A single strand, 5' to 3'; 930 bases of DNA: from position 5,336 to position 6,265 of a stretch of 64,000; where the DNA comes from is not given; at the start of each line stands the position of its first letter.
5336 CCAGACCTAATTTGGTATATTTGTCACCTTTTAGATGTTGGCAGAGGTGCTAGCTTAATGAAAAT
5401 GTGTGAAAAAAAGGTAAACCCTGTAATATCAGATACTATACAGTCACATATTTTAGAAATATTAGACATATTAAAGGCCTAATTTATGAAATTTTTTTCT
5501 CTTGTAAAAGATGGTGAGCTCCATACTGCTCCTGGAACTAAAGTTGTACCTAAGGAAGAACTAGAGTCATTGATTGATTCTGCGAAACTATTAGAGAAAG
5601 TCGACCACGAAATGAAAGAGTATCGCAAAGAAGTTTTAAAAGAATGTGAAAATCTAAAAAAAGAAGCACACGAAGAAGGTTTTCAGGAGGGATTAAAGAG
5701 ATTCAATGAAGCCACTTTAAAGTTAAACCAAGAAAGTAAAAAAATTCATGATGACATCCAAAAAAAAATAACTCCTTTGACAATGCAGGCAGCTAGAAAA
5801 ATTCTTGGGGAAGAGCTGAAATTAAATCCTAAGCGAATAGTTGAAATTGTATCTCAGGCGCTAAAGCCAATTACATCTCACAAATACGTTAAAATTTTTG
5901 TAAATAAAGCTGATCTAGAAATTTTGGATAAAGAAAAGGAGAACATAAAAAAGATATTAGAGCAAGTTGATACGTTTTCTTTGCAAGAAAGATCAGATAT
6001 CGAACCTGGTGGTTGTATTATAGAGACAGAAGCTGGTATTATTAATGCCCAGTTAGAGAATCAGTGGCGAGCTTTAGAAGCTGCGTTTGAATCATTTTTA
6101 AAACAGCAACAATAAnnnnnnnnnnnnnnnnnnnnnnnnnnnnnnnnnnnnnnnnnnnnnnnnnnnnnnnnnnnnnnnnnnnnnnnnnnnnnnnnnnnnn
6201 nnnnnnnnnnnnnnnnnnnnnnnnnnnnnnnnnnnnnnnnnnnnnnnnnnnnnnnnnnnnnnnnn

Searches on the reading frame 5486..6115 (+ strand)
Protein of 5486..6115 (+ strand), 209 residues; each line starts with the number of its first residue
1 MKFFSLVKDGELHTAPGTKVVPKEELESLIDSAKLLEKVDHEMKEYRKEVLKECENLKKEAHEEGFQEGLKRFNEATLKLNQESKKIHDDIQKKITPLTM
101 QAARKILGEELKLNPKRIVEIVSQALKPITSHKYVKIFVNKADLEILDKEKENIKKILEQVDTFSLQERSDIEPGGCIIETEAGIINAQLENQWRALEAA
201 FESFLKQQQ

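Call 20: find_encoding_contigs(protein=window:5486-6115:+, flank=10000, max_places=1)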
Protein window:5486-6115:+ (209 aa): 3 contigs read that carry it; 1 place shown.
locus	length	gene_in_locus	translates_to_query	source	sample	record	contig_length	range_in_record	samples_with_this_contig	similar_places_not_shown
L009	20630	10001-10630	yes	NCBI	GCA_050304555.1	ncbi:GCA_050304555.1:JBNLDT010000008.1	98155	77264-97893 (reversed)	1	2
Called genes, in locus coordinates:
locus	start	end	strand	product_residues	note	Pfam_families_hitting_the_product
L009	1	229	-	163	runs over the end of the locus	?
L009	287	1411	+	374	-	PF00988:CPSase_sm_chain, PF00117:GATase, PF07722:Peptidase_C26 (weak)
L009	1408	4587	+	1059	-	PF25596:CPSase_L_D1, PF02786:CPSase_L_D2, PF02787:CPSase_L_D3, PF25596:CPSase_L_D1, PF02786:CPSase_L_D2, PF02222:ATP-grasp, PF15632:ATPgrasp_Ter, PF02142:MGS, +4 more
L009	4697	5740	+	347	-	PF01075:Glyco_transf_9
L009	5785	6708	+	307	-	PF02729:OTCace_N, PF00185:OTCace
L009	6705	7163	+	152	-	PF01948:PyrI, PF02748:PyrI_C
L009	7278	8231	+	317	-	PF00535:Glycos_transf_2, PF13641:Glyco_tranf_2_3 (weak)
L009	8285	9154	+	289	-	PF01514:YscJ_FliF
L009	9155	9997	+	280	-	-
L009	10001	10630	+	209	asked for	PF02108:FliH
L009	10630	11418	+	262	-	PF00813:FliP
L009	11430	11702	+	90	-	PF01313:Bac_export_3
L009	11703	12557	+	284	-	PF01311:Bac_export_1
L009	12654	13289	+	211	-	PF01914:MarC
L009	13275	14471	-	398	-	PF00266:Aminotran_5, PF01041:DegT_DnrJ_EryC1 (faint), PF01053:Cys_Met_Meta_PP (weak)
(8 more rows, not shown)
